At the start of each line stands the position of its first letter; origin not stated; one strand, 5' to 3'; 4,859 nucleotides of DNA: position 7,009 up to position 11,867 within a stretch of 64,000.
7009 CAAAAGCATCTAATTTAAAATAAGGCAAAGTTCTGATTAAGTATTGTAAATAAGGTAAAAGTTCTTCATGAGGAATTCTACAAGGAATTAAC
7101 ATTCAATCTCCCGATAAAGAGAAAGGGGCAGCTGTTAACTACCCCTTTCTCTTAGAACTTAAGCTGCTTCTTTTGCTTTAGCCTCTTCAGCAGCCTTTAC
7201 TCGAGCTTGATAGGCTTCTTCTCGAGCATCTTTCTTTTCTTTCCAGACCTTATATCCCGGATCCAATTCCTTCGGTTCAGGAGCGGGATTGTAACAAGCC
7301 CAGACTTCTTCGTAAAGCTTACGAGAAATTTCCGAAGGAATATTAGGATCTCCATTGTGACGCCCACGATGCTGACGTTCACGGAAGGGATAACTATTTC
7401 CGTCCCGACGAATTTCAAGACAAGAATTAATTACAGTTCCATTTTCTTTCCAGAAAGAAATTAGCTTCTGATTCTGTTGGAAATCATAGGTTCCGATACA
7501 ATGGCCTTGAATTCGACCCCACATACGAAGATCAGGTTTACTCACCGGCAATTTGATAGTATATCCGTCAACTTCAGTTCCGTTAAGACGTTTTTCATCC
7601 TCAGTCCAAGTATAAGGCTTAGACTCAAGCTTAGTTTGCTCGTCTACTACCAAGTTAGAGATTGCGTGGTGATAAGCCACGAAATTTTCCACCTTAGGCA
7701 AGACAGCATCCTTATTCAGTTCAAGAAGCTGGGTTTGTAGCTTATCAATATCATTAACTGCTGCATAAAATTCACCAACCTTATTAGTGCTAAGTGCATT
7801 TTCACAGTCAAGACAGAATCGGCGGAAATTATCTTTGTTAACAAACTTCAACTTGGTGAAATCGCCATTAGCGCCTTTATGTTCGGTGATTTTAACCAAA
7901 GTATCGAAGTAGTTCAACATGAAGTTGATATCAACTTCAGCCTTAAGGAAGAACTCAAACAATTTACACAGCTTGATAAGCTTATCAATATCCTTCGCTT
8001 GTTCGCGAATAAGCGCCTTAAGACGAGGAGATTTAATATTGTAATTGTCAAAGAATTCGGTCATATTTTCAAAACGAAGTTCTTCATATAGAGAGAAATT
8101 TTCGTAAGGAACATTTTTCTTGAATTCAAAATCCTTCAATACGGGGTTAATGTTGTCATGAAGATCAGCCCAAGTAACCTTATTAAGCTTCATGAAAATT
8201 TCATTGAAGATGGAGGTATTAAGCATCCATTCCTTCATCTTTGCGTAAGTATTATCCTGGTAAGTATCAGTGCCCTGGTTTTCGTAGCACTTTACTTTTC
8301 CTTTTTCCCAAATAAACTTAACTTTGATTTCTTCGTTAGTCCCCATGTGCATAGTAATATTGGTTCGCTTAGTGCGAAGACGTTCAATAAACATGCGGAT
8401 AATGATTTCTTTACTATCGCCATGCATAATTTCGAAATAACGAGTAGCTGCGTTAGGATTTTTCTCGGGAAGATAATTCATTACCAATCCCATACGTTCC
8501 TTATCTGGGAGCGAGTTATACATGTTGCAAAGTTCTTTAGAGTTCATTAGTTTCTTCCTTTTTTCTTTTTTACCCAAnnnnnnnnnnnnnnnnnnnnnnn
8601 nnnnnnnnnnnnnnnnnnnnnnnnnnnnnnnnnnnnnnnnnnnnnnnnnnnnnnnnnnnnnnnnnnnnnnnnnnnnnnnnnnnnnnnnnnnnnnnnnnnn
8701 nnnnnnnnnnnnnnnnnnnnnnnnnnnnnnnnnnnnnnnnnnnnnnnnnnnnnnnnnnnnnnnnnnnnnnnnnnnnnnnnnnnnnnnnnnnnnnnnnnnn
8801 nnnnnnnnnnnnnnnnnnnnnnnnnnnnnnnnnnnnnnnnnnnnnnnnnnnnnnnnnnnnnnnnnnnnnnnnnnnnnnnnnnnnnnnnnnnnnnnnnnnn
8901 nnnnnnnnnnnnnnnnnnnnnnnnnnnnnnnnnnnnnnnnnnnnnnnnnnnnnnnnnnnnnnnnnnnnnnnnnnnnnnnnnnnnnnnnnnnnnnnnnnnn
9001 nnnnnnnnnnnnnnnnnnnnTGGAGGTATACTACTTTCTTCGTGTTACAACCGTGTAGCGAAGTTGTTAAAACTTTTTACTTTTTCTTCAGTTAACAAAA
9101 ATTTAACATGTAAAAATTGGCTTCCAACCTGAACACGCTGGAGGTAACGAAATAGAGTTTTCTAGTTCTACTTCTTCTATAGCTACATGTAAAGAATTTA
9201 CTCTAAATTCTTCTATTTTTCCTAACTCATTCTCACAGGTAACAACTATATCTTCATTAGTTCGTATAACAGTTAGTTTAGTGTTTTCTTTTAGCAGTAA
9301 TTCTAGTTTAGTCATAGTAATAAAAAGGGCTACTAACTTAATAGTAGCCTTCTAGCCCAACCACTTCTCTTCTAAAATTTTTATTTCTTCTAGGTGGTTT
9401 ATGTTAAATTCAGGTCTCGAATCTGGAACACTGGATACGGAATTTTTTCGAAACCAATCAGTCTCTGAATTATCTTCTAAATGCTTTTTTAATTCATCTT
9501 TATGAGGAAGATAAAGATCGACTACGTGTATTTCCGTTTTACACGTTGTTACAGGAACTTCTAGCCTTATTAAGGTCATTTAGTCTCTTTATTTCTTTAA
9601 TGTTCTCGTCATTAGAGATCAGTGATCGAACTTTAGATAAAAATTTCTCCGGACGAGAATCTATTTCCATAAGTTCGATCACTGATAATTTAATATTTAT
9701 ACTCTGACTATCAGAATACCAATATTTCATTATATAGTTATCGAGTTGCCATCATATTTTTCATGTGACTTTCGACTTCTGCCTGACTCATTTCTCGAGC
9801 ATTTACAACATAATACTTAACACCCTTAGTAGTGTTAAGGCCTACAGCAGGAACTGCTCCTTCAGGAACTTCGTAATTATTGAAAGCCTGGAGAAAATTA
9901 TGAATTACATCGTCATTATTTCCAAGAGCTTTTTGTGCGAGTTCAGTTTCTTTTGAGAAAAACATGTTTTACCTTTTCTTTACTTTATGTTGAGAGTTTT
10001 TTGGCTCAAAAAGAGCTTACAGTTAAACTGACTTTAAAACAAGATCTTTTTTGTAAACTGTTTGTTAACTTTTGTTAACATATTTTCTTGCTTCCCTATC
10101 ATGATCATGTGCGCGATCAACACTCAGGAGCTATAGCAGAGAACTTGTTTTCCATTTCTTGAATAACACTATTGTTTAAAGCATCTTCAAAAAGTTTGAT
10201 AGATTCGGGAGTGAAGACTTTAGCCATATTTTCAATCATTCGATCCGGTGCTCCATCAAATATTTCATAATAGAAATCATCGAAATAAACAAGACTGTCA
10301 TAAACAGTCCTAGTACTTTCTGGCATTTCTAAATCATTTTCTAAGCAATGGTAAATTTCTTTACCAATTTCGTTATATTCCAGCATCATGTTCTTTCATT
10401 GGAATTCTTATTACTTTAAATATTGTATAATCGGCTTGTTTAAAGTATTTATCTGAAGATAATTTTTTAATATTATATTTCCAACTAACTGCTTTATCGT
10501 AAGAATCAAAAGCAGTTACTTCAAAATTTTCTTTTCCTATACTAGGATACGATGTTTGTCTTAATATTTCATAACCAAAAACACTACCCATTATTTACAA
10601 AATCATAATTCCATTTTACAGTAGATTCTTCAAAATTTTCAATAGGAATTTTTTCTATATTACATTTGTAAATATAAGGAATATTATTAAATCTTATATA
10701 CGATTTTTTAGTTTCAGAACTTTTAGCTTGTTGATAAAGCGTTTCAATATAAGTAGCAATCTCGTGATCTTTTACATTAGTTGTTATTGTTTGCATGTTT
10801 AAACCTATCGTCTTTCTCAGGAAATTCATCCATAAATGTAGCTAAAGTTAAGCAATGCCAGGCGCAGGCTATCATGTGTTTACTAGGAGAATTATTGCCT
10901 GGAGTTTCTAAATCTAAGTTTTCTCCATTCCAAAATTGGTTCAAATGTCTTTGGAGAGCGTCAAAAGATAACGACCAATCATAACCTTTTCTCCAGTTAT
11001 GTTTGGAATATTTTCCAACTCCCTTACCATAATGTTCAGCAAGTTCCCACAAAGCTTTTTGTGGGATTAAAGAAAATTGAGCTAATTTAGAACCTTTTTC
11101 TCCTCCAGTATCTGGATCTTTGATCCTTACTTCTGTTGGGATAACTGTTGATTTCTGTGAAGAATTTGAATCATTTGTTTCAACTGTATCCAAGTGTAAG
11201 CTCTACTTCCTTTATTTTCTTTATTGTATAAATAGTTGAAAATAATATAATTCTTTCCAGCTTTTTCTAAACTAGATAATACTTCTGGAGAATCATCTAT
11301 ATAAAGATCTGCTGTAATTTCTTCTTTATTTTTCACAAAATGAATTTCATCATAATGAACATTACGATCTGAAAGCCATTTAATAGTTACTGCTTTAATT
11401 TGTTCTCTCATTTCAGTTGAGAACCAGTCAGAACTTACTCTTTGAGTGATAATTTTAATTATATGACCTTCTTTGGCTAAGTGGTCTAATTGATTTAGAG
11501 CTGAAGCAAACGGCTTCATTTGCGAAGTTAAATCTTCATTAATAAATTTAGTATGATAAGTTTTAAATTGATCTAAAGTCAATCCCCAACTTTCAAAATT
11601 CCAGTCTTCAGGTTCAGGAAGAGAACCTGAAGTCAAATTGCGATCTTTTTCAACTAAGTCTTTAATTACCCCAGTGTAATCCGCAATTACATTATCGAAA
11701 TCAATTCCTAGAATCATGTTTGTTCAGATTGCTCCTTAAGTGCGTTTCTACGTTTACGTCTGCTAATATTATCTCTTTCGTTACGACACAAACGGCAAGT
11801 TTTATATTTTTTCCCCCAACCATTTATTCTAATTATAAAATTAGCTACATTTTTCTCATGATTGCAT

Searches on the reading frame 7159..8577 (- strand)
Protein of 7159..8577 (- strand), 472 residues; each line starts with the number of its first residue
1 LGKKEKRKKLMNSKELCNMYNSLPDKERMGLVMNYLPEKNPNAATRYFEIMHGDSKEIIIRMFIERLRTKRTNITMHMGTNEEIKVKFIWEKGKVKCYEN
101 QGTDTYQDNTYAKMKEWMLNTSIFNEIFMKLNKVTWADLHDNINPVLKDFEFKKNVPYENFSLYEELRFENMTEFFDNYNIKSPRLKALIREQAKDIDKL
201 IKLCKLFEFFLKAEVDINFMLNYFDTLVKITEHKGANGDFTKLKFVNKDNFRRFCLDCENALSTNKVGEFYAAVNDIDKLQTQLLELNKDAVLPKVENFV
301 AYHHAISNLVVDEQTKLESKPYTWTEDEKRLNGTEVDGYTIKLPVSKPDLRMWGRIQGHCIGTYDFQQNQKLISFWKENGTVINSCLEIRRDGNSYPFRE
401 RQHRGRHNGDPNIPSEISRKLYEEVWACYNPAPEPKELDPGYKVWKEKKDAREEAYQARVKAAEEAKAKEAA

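Call 10: search_protein_families(library=pfam, max_evalue=0.001, proteins=[window:7159-8577:-])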
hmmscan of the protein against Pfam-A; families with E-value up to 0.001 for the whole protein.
window:7159-8577:- (472 aa): 1 family
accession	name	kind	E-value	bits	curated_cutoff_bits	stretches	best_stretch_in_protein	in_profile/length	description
PF14284.11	PcfJ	-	3e-05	24.3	25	1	286-376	15-105/147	PcfJ-like protein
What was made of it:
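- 7159..8577 (-): PcfJ-like 462-472-aa gene directly upstream. This conserved anchor was used to find relatives of the locus. Pfam PcfJ E=3e-5 (call 10).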

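Call 16: find_related_loci(query=window:7159-8577:-, collection=viral_contigs, flank=10000)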
Query window:7159-8577:- (472 aa) in viral_contigs; peptide patterns used: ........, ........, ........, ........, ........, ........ (x = any residue, [..] = any of these).
2 stretches matched a pattern, but none encodes a relative of the query by tblastn (E <= 1e-3).

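Call 35: find_homologous_proteins(query=window:7159-8577:-, max_evalue=0.00001)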
Query window:7159-8577:- (472 aa): 5 proteins with E <= 0.00001 among 5672 candidates.
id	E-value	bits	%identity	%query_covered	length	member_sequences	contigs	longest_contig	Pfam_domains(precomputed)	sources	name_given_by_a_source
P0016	0.0e+0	1072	100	98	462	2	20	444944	-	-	-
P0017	1.0e-172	593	56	96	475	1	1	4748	PF14284.12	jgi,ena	-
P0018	2.6e-165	569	54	95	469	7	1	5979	PF14284.12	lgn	-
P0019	2.6e-115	404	45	90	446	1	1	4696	-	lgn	-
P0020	4.9e-98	347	40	91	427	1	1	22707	-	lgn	-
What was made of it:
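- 7159..8577 (-): Homologs at 40-56% identity (call 35).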

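Call 37: find_encoding_contigs(protein=P0020, flank=10000, max_places=3)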
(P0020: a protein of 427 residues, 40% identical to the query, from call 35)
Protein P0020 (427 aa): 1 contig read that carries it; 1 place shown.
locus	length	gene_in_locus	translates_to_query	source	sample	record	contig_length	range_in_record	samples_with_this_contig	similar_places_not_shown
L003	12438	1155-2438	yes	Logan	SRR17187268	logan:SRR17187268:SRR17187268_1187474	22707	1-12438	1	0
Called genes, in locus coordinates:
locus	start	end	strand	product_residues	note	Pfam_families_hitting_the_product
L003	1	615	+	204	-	?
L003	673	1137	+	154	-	-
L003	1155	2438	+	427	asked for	-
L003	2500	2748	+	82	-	-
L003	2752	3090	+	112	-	-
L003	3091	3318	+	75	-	-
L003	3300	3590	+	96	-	-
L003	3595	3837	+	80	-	-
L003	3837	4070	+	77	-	-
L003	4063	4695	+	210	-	PF00149:Metallophos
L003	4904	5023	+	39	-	-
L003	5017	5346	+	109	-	-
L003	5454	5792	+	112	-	-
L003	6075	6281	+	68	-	-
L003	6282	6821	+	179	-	-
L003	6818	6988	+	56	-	-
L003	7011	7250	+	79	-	-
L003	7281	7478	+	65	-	-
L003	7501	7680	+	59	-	-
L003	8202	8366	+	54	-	-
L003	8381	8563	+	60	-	-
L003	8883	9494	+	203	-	-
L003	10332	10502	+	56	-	-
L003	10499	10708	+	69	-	-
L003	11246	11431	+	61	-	-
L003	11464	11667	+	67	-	-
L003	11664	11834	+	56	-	-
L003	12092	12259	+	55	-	-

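Call 38: find_encoding_contigs(protein=P0018, flank=10000, max_places=3)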
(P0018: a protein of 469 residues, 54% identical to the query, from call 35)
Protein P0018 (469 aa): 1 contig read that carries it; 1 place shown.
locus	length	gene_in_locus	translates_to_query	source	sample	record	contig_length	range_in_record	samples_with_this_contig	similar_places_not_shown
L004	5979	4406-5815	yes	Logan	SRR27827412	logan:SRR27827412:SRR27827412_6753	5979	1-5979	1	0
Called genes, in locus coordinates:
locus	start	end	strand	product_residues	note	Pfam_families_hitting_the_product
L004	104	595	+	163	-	PF18909:dGTP_diPhyd_N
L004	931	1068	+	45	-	-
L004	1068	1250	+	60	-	-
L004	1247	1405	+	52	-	-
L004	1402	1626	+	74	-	-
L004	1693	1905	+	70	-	-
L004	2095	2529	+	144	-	PF10686:YAcAr (faint)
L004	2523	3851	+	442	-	PF14284:PcfJ (faint)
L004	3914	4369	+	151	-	-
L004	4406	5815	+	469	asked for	PF14284:PcfJ (weak)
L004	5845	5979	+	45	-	?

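Call 39: find_encoding_contigs(protein=P0017, flank=10000, max_places=3)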
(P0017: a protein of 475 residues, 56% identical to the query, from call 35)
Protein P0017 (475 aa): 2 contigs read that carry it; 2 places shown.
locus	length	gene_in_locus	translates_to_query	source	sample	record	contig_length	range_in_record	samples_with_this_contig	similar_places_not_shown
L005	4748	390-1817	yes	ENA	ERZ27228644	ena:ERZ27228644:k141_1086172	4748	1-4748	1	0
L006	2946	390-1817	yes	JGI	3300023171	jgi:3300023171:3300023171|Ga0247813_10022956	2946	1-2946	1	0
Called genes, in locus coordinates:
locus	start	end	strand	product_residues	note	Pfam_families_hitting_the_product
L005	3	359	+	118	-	?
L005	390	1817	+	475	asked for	PF14284:PcfJ (weak)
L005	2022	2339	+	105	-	-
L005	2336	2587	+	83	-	-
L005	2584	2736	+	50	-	-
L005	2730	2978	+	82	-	-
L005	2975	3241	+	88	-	-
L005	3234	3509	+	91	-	-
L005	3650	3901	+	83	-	-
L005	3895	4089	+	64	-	-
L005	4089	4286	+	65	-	-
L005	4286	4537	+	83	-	-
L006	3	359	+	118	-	?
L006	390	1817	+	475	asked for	PF14284:PcfJ (weak)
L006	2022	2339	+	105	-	-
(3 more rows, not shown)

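Call 40: find_encoding_contigs(protein=P0019, flank=10000, max_places=3)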
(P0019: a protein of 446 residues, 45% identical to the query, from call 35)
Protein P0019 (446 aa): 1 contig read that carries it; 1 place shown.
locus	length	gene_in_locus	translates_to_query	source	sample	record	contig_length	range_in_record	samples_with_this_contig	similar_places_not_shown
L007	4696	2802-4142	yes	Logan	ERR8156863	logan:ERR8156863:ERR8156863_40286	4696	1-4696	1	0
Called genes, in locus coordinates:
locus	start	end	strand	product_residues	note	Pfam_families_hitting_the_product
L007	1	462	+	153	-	?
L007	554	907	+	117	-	PF08719:NADAR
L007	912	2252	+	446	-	PF14284:PcfJ (weak)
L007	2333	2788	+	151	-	-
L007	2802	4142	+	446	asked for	-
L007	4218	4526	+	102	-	-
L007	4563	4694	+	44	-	?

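Call 62: find_related_loci(query=A4, collection=metagenome_contigs, flank=10000)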
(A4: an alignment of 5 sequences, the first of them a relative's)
Query A4 (462 aa) in metagenome_contigs; peptide patterns used: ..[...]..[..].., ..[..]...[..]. (x = any residue, [..] = any of these).
597 stretches matched a pattern (row limit reached: there are more); 1 encode a relative of the query (tblastn E <= 1e-3); 1 distinct loci.
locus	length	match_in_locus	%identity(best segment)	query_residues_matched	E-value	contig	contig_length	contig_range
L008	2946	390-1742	56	1-451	0e+0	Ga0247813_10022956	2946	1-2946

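Call 63: find_related_loci(query=A4, collection=viral_contigs, flank=10000)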
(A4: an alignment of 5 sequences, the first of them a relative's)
Query A4 (462 aa) in viral_contigs; peptide patterns used: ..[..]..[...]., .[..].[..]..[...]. (x = any residue, [..] = any of these).
568 stretches matched a pattern, but none encodes a relative of the query by tblastn (E <= 1e-3).

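Call 86: find_related_loci(query=A4, collection=genome_contigs, flank=10000)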
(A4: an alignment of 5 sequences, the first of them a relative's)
Query A4 (462 aa) in genome_contigs; peptide patterns used: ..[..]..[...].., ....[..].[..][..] (x = any residue, [..] = any of these).
138 stretches matched a pattern, but none encodes a relative of the query by tblastn (E <= 1e-3).

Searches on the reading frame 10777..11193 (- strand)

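Call 57: search_protein_families(library=pfam, max_evalue=0.01, proteins=[window:10777-11193:-])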
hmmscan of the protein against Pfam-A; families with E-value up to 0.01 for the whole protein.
window:10777-11193:- (138 aa): 1 family
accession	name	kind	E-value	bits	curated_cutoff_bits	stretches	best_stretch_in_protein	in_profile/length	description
PF18909.5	dGTP_diPhyd_N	-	2.9e-29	101.4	27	1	28-130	2-99/99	dATP/dGTP diphosphohydrolase, N-terminal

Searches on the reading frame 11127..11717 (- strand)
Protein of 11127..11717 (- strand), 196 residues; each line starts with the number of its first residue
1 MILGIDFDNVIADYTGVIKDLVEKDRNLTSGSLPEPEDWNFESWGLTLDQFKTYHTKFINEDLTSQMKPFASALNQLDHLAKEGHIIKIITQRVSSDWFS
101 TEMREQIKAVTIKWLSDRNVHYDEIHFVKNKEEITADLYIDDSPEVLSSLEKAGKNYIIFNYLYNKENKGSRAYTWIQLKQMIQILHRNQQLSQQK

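Call 57: search_protein_families(library=pfam, max_evalue=0.01, proteins=[window:11127-11717:-])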
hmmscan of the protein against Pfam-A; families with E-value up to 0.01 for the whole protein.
window:11127-11717:- (196 aa): 1 family
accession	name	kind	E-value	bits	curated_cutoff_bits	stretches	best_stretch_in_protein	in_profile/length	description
PF06941.18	NT5C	-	4.5e-21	76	24.8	1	1-185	2-175/180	5' nucleotidase, deoxy (Pyrimidine), cytosolic type C protein (NT5C)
